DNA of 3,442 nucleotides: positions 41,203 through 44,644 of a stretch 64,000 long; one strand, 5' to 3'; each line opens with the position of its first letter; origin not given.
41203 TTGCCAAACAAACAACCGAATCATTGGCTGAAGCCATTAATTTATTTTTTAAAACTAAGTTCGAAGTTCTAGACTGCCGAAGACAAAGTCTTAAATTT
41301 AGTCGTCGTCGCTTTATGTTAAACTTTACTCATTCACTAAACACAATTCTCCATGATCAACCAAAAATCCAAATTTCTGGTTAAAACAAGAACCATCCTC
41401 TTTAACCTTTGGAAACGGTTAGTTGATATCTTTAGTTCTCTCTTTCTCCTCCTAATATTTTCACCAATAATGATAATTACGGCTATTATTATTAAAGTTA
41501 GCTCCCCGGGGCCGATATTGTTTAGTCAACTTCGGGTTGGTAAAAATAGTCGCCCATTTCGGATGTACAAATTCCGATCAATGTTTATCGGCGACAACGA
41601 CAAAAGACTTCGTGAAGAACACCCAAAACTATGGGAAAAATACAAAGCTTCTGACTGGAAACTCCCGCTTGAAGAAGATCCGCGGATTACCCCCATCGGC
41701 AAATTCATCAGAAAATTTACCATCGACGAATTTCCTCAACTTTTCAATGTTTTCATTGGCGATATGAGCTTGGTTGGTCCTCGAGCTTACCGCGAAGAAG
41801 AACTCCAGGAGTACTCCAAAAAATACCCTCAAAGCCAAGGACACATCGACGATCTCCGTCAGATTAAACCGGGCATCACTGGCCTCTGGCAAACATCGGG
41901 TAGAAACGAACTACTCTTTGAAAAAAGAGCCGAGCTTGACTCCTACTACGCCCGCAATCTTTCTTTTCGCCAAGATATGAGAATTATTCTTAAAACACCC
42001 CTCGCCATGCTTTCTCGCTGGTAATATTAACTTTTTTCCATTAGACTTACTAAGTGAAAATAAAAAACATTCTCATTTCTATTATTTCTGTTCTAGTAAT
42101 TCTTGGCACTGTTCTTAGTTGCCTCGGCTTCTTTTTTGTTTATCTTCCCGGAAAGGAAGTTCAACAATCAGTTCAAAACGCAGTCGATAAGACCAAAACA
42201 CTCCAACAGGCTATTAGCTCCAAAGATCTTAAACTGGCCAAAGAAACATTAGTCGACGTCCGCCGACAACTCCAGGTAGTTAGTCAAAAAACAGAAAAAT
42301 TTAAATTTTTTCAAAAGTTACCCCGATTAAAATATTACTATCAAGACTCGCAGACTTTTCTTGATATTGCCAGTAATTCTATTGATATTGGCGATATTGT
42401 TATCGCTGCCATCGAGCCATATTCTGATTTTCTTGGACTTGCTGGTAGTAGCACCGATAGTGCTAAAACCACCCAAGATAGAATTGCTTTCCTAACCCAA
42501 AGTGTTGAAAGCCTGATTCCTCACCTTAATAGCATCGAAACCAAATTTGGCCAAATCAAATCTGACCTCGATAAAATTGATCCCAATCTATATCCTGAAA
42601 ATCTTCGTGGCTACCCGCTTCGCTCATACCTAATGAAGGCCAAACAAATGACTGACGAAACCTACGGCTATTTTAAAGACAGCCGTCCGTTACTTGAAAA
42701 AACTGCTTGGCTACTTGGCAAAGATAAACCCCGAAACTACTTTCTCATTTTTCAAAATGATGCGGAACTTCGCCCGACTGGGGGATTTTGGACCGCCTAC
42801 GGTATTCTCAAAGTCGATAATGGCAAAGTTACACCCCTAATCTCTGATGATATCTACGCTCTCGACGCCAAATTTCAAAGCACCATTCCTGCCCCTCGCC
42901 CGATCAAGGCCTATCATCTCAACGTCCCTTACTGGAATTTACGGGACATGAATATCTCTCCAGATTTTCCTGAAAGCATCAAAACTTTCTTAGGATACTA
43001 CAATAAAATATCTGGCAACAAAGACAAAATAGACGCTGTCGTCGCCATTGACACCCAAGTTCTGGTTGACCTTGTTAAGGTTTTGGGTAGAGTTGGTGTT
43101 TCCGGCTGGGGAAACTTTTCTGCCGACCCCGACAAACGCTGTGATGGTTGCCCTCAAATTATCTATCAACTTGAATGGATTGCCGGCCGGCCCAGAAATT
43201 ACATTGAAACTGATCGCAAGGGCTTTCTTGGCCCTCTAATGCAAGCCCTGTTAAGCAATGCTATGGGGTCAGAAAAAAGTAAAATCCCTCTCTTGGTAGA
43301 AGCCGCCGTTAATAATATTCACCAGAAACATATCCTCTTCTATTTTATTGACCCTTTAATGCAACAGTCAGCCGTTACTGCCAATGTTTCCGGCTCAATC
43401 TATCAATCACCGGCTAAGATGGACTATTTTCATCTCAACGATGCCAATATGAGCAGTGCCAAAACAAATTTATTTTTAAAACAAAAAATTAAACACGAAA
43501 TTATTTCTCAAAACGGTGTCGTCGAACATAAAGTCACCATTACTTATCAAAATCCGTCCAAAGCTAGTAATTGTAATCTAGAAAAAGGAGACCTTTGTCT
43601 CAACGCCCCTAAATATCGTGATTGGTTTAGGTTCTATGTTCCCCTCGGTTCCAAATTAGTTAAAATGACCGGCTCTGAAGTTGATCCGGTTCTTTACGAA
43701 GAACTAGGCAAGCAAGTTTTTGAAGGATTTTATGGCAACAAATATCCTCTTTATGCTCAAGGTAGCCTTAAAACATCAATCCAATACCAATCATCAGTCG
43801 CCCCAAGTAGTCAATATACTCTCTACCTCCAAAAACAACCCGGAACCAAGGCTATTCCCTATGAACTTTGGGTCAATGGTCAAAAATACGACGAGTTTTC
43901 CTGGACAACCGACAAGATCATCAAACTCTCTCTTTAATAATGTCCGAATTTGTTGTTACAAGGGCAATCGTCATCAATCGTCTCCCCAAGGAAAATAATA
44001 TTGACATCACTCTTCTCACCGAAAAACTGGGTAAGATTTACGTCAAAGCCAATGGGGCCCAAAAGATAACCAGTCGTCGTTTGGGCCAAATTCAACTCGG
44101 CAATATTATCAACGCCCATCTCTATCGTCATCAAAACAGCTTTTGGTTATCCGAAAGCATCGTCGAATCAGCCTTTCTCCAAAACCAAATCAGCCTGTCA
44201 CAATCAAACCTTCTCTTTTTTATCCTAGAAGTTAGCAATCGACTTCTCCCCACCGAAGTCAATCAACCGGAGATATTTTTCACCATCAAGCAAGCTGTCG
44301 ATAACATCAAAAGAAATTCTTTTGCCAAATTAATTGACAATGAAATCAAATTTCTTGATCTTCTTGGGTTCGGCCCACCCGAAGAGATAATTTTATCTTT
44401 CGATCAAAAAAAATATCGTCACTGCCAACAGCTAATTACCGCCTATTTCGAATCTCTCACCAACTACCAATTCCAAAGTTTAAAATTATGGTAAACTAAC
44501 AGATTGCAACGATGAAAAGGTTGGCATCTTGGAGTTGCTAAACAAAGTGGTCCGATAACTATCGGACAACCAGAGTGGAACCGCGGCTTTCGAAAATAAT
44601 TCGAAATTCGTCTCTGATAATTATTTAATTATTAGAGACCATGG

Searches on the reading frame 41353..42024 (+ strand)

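Call 9: search_protein_families(library=pfam, proteins=[window:41353-42024:+], max_evalue=0.001)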
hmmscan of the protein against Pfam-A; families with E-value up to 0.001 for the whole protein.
window:41353-42024:+ (223 aa): 1 family
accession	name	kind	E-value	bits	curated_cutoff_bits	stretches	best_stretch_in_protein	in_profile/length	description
PF02397.22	Bac_transf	-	8.1e-61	205.1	27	1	21-220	1-178/179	Bacterial sugar transferase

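Call 68: search_protein_families(library=ncbifam, proteins=[window:41353-42024:+], max_evalue=0.001)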
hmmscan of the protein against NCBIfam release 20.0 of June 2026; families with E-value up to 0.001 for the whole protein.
window:41353-42024:+ (223 aa): 10 families
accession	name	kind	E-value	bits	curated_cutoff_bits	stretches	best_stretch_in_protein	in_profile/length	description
TIGR03025.1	EPS_sugtrans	subfamily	1.5e-76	258.5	295.55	1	18-221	255-440/445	exopolysaccharide biosynthesis polyprenyl glycosylphosphotransferase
TIGR03022.1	WbaP_sugtrans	subfamily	5.6e-67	227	403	1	19-222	257-452/456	undecaprenyl-phosphate galactose phosphotransferase WbaP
NF052601.1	undeca_RfbP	equivalog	2.3e-61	207.2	330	1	12-216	36-232/244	undecaprenyl-phosphate galactose phosphotransferase family protein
TIGR03023.1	WcaJ_sugtrans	equivalog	3.3e-60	204.6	410.75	1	18-220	260-447/453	undecaprenyl-phosphate glucose phosphotransferase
NF041877.1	EPS_EpsZ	equivalog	3.9e-49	167.5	800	1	21-215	266-448/459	exopolysaccharide biosynthesis polyisoprenyl-phosphate hexose-1-phosphate transferase EpsZ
NF011751.0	PRK15204.1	equivalog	4.8e-43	147.4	907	1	19-222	278-472/476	undecaprenyl-phosphate galactose phosphotransferase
TIGR03013.1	EpsB_2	subfamily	6.8e-43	147.4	393.35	1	15-215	249-432/443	TIGR03013 family XrtA/PEP-CTERM system glycosyltransferase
NF007518.0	PRK10124.1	equivalog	1.1e-36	126.6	684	1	18-215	271-453/464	undecaprenyl-phosphate glucose phosphotransferase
NF045514.1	glycotran_HepC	equivalog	3.1e-29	101.8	140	1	7-146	103-212/220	heterocyst development glycosyltransferase HepC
NF050817.1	PolSacchBiosHfsE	equivalog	2.4e-28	99.1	750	1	19-215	270-455/467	polysaccharide biosynthesis protein HfsE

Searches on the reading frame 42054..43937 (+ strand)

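Call 9: search_protein_families(library=pfam, proteins=[window:42054-43937:+], max_evalue=0.001)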
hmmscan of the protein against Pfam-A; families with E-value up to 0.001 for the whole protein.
window:42054-43937:+ (627 aa): 1 family
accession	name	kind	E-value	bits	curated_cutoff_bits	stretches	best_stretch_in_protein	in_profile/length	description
PF13196.11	DUF4012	-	1.3e-23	84.5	28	1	224-350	1-125/144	Protein of unknown function (DUF4012)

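Call 68: search_protein_families(library=ncbifam, proteins=[window:42054-43937:+], max_evalue=0.001)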
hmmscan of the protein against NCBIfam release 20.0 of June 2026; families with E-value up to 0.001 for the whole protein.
window:42054-43937:+ (627 aa): 0 families

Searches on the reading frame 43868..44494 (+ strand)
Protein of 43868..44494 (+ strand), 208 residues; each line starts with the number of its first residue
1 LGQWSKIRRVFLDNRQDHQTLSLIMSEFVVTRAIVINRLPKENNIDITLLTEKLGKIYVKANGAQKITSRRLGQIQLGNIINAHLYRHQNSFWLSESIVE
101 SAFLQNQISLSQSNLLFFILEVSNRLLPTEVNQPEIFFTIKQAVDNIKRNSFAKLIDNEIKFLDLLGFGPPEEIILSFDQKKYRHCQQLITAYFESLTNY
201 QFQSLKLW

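Call 9: search_protein_families(library=pfam, proteins=[window:43868-44494:+], max_evalue=0.001)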
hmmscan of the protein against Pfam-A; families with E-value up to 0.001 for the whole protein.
window:43868-44494:+ (208 aa): 1 family
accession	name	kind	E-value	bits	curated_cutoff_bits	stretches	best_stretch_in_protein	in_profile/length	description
PF11967.14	RecO_N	-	4e-08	33.6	27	1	28-99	3-77/80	Recombination protein O N terminal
